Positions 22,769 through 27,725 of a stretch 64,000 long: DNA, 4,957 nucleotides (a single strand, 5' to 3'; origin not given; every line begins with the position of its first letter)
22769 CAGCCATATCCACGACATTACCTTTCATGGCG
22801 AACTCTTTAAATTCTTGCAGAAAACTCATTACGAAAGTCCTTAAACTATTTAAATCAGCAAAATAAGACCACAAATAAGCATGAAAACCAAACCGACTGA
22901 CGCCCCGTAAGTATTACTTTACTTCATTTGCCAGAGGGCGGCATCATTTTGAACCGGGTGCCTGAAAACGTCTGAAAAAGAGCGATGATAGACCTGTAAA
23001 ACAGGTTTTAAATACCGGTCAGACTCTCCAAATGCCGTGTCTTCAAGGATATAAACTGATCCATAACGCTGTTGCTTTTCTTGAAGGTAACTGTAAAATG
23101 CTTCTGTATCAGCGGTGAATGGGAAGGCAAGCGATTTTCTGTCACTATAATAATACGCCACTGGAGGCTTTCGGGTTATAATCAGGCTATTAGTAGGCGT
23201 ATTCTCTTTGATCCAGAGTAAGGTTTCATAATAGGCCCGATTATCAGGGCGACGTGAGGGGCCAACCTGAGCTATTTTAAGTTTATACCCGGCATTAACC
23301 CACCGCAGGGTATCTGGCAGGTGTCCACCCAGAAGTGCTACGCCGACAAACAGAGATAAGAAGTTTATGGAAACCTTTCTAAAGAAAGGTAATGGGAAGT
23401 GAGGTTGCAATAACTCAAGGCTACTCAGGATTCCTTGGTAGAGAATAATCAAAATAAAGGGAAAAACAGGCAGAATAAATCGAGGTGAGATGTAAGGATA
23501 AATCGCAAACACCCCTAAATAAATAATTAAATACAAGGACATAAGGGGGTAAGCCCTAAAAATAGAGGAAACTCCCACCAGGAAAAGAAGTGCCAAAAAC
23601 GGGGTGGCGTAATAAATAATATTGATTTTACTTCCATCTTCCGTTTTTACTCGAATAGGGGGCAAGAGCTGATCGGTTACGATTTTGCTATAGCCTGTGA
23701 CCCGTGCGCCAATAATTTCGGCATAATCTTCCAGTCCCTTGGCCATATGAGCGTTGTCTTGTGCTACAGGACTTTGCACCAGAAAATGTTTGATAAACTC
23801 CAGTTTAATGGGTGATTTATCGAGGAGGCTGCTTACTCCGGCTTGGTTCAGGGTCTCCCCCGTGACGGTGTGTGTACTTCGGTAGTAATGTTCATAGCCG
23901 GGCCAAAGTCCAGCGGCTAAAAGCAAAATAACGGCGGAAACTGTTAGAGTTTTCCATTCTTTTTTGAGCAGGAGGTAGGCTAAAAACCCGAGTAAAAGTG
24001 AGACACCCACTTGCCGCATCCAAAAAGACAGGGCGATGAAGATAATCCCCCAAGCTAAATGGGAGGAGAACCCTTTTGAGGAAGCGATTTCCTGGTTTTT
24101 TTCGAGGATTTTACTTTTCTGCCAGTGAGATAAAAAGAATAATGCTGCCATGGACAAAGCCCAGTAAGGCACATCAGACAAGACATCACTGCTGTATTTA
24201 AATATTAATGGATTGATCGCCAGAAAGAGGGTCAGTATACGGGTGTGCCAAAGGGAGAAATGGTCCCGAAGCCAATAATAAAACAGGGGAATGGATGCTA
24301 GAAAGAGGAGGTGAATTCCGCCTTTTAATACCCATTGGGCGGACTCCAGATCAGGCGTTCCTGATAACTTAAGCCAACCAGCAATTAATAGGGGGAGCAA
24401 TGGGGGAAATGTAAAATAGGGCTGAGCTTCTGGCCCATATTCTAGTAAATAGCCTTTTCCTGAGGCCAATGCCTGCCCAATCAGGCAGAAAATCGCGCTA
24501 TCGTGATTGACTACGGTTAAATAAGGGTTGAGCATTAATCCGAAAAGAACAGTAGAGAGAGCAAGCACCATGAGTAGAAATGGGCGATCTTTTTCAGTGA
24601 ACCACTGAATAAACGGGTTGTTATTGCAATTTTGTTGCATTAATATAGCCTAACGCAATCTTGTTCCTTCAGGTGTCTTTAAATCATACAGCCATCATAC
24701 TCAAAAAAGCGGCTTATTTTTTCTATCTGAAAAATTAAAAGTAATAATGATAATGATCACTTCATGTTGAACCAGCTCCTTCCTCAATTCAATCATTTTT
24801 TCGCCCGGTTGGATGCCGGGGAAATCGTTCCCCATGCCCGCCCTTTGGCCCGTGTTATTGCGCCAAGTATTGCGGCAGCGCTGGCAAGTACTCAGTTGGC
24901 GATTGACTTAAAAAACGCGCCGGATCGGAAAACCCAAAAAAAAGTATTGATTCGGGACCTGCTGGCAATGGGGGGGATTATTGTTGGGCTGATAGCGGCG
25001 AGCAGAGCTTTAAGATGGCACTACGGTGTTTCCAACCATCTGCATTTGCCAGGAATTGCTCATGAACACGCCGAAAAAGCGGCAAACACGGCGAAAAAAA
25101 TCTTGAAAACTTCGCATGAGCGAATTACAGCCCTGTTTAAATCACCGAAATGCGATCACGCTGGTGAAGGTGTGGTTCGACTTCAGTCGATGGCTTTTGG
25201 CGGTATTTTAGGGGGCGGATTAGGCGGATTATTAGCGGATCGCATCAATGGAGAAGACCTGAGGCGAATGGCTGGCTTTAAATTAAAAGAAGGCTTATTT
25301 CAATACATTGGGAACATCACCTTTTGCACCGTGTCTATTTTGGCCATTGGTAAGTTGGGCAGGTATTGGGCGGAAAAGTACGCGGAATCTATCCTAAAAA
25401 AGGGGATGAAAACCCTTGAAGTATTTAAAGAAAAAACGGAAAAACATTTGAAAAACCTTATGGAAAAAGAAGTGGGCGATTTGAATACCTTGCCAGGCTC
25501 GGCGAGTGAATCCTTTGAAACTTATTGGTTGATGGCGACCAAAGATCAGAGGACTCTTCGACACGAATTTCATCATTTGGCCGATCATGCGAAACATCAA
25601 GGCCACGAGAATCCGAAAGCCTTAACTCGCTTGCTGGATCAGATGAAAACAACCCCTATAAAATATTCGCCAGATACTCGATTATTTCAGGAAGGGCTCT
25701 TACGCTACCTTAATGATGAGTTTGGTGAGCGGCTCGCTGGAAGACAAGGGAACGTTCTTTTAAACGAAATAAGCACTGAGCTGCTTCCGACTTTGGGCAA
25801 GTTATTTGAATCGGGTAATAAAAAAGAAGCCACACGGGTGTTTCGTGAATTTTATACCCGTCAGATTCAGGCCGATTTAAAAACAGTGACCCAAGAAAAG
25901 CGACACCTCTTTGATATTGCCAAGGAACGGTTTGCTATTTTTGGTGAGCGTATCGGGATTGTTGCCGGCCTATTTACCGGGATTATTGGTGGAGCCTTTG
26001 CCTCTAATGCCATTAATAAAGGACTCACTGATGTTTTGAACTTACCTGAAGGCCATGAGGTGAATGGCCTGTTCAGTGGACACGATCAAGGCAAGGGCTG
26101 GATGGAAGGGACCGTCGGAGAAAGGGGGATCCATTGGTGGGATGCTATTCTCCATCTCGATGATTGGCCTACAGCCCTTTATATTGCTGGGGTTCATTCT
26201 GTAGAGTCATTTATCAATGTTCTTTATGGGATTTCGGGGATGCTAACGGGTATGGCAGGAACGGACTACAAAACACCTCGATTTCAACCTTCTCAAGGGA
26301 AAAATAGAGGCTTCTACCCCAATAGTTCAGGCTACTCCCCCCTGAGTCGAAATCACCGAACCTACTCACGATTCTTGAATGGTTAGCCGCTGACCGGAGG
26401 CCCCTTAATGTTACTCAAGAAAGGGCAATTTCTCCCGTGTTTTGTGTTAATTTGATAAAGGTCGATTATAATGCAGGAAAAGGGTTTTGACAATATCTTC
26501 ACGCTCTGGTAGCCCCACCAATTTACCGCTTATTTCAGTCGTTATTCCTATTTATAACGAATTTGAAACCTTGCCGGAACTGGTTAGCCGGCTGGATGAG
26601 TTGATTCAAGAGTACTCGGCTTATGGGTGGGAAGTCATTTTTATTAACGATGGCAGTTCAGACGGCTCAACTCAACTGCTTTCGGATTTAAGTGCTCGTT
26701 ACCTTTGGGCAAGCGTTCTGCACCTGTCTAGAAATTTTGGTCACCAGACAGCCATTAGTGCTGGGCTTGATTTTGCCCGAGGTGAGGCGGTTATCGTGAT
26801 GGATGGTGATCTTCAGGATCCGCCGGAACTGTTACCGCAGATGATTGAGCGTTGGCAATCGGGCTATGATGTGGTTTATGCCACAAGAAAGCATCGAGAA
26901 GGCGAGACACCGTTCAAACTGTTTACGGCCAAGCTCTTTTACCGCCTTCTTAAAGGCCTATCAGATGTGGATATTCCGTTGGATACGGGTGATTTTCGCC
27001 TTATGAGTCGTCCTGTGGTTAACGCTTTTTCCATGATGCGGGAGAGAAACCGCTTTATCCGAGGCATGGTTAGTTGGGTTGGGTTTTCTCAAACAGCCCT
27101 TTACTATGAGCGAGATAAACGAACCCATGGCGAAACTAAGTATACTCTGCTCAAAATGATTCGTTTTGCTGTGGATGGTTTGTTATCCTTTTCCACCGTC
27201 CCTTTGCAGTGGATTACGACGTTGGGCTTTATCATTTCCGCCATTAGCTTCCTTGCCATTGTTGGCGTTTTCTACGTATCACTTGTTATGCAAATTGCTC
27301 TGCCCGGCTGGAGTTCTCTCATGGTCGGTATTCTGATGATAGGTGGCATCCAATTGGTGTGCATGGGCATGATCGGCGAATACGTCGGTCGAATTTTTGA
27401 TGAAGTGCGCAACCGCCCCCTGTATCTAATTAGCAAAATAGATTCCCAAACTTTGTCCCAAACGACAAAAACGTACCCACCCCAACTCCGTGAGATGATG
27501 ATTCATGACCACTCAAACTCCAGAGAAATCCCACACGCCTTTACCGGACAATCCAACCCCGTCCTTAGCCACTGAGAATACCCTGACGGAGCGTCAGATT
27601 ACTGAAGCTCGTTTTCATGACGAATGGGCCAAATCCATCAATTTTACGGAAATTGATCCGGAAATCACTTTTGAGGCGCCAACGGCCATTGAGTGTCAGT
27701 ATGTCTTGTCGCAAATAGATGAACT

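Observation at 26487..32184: GT2 - MTase - MTase - MTase - GT-C operon: a lipid-linked glycosylation pathway coupled to three SAM methyltransferases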

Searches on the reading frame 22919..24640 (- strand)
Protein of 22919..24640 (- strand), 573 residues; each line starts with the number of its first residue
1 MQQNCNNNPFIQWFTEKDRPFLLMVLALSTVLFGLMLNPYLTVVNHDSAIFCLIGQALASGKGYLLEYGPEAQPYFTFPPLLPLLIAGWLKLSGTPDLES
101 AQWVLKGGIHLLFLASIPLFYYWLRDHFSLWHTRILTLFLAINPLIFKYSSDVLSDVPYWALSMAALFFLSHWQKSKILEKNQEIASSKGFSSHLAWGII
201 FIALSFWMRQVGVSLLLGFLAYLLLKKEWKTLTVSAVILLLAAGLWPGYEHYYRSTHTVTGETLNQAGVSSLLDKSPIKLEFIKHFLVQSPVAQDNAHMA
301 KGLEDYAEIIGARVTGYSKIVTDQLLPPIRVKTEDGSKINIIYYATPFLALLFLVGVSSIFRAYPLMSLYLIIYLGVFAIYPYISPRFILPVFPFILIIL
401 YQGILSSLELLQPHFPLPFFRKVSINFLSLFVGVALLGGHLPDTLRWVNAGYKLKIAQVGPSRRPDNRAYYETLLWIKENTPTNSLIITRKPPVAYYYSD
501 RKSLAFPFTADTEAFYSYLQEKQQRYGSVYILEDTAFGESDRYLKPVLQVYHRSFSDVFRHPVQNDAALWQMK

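Call 3: search_protein_families(library=pfam, proteins=[window:22919-24640:-], max_evalue=0.01)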
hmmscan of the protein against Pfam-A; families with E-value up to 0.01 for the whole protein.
window:22919-24640:- (573 aa): 0 families

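Call 4: search_protein_families(library=ncbifam, proteins=[window:22919-24640:-], max_evalue=0.01)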
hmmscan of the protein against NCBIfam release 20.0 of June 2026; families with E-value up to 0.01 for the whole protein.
window:22919-24640:- (573 aa): 1 family
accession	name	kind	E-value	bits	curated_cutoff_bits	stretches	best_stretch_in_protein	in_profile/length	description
NF047321.1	SCO7613_CTERM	domain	0.0071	16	45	1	75-139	51-110/188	SCO7613 C-terminal domain-containing membrane protein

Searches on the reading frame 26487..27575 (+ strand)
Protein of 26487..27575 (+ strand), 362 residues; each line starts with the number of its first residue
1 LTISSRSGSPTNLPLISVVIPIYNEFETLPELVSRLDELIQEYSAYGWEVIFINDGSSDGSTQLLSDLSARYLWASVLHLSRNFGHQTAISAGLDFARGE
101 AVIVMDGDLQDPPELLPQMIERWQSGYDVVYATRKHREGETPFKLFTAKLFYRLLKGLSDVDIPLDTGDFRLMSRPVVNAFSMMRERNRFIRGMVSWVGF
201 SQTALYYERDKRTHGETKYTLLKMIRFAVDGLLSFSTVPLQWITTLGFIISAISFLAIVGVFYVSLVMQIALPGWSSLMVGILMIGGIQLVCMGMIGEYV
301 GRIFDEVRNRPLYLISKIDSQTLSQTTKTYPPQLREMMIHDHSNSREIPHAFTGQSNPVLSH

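Call 3: search_protein_families(library=pfam, proteins=[window:26487-27575:+], max_evalue=0.01)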
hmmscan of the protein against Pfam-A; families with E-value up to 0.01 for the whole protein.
window:26487-27575:+ (362 aa): 2 families
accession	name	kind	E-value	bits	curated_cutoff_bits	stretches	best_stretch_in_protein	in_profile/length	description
PF00535.33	Glycos_transf_2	-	9.3e-33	114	23.3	1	17-178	1-164/168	Glycosyl transferase family 2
PF10111.15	Glyco_tranf_2_2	-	0.00014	21.9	27.3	1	17-110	1-93/276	Glycosyltransferase like family 2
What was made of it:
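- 26487..27575 (+): GtrB-type polyprenyl-phosphate hexosyltransferase (GT2). It has a cytoplasmic GT-A domain, two C-terminal TM helices and a 44-aa extra tail. Pfam Glycos_transf_2, E 9e-33 (call 3).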

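Call 4: search_protein_families(library=ncbifam, proteins=[window:26487-27575:+], max_evalue=0.01)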
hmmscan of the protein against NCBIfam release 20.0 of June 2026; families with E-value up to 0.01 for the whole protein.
window:26487-27575:+ (362 aa): 19 families
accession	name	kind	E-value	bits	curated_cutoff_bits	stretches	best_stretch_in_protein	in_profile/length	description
NF047588.1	GlcsyltransPgfSStrep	equivalog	3e-82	276.3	500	1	16-317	3-304/308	glycosyltransferase PgfS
NF007986.1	PRK10714.1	equivalog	1e-53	182.4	529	1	15-319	7-312/316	undecaprenyl-phosphate 4-deoxy-4-formamido-L-arabinose transferase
TIGR03937.1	PgaC_IcaA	equivalog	3.5e-16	59.2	422.3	1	11-109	42-136/407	poly-beta-1,6-N-acetyl-D-glucosamine synthase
NF041875.1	EPS_EpsD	equivalog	1.4e-14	54.3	370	1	16-155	1-140/325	exopolysaccharide biosynthesis glycosyltransferase EpsD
NF007482.0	PRK10073.1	equivalog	1.1e-11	44.3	423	1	13-121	5-108/334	glycosyltransferase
TIGR04283.1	glyco_like_mftF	equivalog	3.2e-10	40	182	1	16-123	1-97/221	TIGR04283 family arsenosugar biosynthesis glycosyltransferase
TIGR03111.1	glyc2_xrt_Gpos1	hypoth_equivalog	2.7e-09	36.3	363.95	1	8-129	43-162/439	TIGR03111 family XrtG-associated glycosyltransferase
TIGR04182.1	glyco_TIGR04182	equivalog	5.9e-09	35.7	325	1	16-134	2-109/293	S-layer glycoprotein N-glycosyltransferase AglJ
NF047683.1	TeichurnBiosyTuaG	equivalog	2.9e-08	33.7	400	1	13-120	5-108/252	teichuronic acid biosynthesis protein TuaG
NF038302.1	EPS_HpsE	equivalog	1.3e-07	30.9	300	1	16-108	3-88/307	hormogonium polysaccharide biosynthesis glycosyltransferase HpsE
TIGR03965.1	mycofact_glyco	equivalog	4.5e-07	29.1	280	1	9-122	69-178/467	mycofactocin biosynthesis glycosyltransferase MftF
NF010496.0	PRK13915.1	equivalog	4.7e-07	29.2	262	1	16-119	33-138/307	glucosyl-3-phosphoglycerate synthase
NF058614.1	PPMAGASynPpgS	equivalog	3.5e-06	26.6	370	1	18-138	4-117/226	polyprenyl-phospho-N-acetylgalactosaminyl synthase PpgS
TIGR03469.1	HpnB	hypoth_equivalog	7.5e-05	21.9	379.25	1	9-123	39-160/386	hopene-associated glycosyltransferase HpnB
NF050050.1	ProtGlycPglI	equivalog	9.8e-05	21.9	500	1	14-132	2-117/306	GalNAc(5)-diNAcBac-PP-undecaprenol beta-1,3-glucosyltransferase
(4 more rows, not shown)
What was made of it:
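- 26487..27575 (+): NCBIfam PgfS (276 bits) and ArnC (182 bits) are both below their equivalog cut-offs (call 4).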

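Call 17: search_solved_structures(query=window:26487-27575:+, max_evalue=0.00001)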
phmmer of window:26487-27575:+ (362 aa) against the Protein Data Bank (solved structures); distinct sequences matched with E-value up to 0.00001: 9.
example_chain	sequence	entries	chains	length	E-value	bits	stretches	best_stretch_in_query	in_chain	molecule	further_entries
5ekp_C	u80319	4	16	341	9.8e-93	314.3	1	16-318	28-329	Uncharacterized glycosyltransferase sll0501 | Glycosyltransferase sll0501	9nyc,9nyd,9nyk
9nye_A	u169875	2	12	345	1e-92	314.3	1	16-318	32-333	Glycosyltransferase sll0501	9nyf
5eke_A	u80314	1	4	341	1.2e-91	310.8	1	16-318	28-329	Uncharacterized glycosyltransferase sll0501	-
9bhc_C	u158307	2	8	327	9.3e-48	166.4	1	14-318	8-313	Undecaprenyl-phosphate 4-deoxy-4-formamido-L-arabinose transferase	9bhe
8vxh_A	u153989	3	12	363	1.1e-47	166.2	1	13-318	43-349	Undecaprenyl-phosphate 4-deoxy-4-formamido-L-arabinose transferase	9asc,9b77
9hwj_A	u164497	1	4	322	1.4e-46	162.5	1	15-318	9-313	Undecaprenyl-phosphate 4-deoxy-4-formamido-L-arabinose transferase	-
5mlz_A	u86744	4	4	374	2.8e-19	72.7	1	16-152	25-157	Dolichol monophosphate mannose synthase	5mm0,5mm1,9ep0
3bcv_A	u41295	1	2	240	1.2e-07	34.5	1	13-114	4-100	Putative glycosyltransferase protein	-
5hea_A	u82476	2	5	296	7.6e-07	31.9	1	12-108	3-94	Putative glycosyltransferase (GalT1)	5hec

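Call 68: search_solved_structures(query=window:26487-27575:+, max_evalue=1e-40, show_alignments=1)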
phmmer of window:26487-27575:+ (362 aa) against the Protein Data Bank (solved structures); distinct sequences matched with E-value up to 1e-40: 6.
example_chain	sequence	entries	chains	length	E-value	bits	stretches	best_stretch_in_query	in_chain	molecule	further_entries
5ekp_C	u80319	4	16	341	9.8e-93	314.3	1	16-318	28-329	Uncharacterized glycosyltransferase sll0501 | Glycosyltransferase sll0501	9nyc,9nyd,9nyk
9nye_A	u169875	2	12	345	1e-92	314.3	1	16-318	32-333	Glycosyltransferase sll0501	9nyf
5eke_A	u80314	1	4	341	1.2e-91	310.8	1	16-318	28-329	Uncharacterized glycosyltransferase sll0501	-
9bhc_C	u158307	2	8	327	9.3e-48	166.4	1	14-318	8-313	Undecaprenyl-phosphate 4-deoxy-4-formamido-L-arabinose transferase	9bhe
8vxh_A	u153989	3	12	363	1.1e-47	166.2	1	13-318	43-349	Undecaprenyl-phosphate 4-deoxy-4-formamido-L-arabinose transferase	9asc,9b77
9hwj_A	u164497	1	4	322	1.4e-46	162.5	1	15-318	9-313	Undecaprenyl-phosphate 4-deoxy-4-formamido-L-arabinose transferase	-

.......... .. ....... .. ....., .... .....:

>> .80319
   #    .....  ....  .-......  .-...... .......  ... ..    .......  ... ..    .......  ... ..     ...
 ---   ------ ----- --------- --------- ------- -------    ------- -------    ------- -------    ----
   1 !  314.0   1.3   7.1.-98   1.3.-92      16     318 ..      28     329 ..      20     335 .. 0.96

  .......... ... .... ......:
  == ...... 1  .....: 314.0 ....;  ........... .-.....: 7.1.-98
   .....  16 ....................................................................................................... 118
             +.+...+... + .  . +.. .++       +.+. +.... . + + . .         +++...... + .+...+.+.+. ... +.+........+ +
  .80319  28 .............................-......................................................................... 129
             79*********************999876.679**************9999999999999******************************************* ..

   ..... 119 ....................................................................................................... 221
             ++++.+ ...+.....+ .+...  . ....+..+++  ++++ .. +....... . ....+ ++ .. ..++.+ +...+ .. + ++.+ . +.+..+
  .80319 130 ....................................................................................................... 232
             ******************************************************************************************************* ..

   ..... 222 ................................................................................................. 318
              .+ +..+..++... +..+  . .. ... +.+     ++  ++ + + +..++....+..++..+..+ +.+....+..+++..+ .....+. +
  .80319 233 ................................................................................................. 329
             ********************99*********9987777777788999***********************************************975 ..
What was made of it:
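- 26487..27575 (+): It scores 314 bits over residues 16-318 against Synechocystis GtrB sll0501 (PDB 5EKP), with the '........' and 'TGDFRLM' motifs and both TM helices aligned, and 166 bits against ArnC (calls 17, 68).
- It matches Synechocystis GtrB at 314 bits over its full length, with catalytic motifs and TM helices aligned (calls 17, 68).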
